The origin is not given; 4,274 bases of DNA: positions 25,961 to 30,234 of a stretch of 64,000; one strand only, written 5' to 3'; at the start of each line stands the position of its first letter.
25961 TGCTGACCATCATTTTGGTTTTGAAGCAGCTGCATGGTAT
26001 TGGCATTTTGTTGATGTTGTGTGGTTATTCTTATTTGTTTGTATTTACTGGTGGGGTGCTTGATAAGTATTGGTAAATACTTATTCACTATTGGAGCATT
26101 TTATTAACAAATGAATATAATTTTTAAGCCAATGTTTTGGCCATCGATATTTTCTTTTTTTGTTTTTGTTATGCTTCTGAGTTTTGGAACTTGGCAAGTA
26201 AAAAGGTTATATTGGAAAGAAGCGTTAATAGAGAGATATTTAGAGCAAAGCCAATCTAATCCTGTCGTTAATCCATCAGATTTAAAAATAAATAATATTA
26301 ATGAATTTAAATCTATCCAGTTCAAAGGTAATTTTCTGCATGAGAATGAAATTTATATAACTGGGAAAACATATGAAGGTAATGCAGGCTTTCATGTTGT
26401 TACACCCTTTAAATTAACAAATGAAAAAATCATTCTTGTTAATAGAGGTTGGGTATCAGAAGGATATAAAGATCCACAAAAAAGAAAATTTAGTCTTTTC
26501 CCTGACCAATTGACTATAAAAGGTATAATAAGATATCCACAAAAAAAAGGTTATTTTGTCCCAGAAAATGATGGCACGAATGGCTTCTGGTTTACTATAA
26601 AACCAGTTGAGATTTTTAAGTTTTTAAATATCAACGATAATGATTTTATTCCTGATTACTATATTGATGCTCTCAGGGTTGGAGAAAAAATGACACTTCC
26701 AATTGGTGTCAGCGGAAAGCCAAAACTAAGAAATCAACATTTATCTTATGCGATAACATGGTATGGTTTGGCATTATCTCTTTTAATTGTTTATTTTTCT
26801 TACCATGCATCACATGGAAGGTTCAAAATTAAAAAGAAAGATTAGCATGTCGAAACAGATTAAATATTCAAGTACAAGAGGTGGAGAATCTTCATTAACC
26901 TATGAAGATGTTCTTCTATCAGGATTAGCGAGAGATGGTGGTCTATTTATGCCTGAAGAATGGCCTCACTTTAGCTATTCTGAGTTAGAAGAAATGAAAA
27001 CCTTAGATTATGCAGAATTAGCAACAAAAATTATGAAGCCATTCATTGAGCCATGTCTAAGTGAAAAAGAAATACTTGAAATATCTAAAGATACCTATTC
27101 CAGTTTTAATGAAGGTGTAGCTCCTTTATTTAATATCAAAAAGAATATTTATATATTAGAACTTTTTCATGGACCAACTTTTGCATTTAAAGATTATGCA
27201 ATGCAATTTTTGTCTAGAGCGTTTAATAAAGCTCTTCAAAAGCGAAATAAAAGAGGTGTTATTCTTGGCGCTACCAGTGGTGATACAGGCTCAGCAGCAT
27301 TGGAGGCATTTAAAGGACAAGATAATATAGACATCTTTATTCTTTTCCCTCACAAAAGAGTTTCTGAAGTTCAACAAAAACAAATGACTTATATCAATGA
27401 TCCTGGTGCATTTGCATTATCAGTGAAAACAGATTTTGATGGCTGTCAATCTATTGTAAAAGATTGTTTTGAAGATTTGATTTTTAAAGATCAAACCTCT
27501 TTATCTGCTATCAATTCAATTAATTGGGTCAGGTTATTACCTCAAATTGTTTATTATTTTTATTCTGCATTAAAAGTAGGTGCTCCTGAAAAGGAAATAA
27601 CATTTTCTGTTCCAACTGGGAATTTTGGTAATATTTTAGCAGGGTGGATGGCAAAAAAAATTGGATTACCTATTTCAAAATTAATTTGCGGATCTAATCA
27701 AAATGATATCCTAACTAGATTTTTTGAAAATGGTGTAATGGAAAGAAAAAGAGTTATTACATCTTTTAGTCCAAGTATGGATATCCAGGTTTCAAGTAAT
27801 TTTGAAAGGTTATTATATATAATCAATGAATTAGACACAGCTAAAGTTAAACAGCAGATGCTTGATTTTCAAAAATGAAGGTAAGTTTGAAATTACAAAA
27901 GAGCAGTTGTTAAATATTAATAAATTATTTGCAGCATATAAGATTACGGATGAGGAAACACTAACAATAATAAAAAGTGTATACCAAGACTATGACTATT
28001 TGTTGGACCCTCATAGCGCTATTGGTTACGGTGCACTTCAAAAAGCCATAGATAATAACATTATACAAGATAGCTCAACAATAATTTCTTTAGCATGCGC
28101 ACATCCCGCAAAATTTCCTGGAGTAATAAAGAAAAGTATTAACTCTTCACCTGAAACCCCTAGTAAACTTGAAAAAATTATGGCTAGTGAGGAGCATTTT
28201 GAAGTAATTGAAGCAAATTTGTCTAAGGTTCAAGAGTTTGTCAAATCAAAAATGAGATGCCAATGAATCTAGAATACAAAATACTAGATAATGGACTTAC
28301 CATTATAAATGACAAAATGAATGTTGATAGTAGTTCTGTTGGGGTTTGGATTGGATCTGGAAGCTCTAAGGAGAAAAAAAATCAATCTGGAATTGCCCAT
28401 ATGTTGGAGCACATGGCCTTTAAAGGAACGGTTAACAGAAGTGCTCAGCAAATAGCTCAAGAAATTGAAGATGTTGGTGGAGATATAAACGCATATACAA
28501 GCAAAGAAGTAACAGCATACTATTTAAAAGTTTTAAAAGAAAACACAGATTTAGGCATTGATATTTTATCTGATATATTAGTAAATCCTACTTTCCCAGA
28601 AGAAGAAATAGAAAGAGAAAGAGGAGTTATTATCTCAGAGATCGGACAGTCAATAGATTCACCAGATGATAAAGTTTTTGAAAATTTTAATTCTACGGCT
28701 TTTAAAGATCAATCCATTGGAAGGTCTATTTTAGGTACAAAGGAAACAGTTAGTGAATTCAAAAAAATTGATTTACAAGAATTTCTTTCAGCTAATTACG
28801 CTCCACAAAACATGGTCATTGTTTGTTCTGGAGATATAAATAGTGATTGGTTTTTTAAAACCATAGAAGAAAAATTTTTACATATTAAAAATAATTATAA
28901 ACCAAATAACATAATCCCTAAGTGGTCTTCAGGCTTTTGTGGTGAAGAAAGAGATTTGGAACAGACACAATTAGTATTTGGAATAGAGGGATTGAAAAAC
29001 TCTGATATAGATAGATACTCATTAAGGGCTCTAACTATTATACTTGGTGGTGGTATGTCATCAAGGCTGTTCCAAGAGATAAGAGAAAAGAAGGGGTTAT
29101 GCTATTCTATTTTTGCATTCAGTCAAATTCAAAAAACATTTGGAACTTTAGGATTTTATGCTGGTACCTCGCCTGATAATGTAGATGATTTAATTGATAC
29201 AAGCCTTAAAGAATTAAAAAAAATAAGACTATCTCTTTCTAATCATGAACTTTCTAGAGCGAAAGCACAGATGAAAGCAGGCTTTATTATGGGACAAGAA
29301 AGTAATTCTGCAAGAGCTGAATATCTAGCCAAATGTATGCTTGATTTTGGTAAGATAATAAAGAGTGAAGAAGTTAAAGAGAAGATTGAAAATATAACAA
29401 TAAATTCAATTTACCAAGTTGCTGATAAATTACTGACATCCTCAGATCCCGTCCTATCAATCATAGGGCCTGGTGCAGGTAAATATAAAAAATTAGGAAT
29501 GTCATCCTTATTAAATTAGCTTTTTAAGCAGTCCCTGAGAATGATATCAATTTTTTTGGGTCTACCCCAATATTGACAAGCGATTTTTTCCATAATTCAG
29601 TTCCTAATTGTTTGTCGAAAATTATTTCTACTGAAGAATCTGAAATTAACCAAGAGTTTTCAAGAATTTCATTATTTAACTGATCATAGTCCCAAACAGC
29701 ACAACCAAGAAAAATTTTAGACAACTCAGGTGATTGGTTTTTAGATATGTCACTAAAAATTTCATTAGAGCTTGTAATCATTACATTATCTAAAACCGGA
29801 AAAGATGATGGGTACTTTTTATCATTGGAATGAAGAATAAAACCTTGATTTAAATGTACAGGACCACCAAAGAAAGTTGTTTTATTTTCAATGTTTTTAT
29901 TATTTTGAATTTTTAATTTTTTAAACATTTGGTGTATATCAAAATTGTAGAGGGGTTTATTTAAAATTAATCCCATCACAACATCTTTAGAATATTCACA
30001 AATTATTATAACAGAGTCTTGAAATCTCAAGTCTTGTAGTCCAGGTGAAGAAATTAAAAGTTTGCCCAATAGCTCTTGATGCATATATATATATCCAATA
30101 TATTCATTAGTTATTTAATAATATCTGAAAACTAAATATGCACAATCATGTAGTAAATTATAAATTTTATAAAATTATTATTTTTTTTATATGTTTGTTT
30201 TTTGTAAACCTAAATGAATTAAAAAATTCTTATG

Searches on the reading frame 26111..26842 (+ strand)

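Call 18: search_protein_families(library=ncbifam, proteins=[window:26111-26842:+], max_evalue=0.00001)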
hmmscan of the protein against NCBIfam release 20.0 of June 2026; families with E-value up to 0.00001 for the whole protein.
window:26111-26842:+ (244 aa): 1 family
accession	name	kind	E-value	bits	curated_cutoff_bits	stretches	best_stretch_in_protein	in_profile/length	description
NF050123.1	SURF1_Mycobac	exception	8.6e-23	80.9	190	1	16-229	17-230/238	SURF1 family cytochrome oxidase biogenesis protein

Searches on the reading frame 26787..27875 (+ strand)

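Call 18: search_protein_families(library=ncbifam, proteins=[window:26787-27875:+], max_evalue=0.00001)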
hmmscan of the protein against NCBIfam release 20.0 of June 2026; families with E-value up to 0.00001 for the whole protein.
window:26787-27875:+ (363 aa): 1 family
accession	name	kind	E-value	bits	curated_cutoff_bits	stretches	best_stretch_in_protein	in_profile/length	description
TIGR00260.1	thrC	equivalog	4.6e-68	229.9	167.1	1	94-349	13-265/340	threonine synthase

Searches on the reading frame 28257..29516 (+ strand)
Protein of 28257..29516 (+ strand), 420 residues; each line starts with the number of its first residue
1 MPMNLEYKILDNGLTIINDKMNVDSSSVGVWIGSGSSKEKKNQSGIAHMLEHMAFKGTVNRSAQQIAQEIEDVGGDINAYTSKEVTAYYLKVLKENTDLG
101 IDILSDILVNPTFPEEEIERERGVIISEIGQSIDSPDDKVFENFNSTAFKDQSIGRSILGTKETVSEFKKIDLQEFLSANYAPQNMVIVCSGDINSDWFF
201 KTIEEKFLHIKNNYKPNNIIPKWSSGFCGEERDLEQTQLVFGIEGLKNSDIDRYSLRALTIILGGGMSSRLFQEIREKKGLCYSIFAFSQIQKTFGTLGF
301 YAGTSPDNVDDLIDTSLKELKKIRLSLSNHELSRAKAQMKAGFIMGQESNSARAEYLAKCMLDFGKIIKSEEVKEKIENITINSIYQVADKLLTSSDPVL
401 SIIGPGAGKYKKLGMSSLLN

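Call 18: search_protein_families(library=ncbifam, proteins=[window:28257-29516:+], max_evalue=0.00001)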
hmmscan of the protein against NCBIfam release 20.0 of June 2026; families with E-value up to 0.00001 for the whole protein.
window:28257-29516:+ (420 aa): 4 families
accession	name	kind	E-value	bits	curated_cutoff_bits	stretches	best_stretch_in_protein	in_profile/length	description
NF047421.1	YfmH_fam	equivalog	1.8e-27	96.6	250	1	35-397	51-415/425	EF-P 5-aminopentanol modification-associated protein YfmH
NF047422.1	YfmF_fam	equivalog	3.7e-27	95.3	285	1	91-392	92-401/412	EF-P 5-aminopentanol modification-associated protein YfmF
NF011681.0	PRK15101.1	equivalog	9.9e-18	63.5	765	1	10-180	49-221/961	pitrilysin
TIGR02110.1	PQQ_syn_pqqF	equivalog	6e-14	51.7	320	1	32-192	28-192/697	pyrroloquinoline quinone biosynthesis protein PqqF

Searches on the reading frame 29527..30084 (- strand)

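Call 33: search_protein_families(library=pfam, proteins=[window:29527-30084:-], max_evalue=1e-8)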
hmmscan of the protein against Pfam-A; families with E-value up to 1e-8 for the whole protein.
window:29527-30084:- (186 aa): 1 family
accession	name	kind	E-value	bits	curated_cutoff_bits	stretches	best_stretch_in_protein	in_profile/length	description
PF02622.21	DUF179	-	1.3e-38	132.9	27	1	14-173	1-157/157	AlgH-like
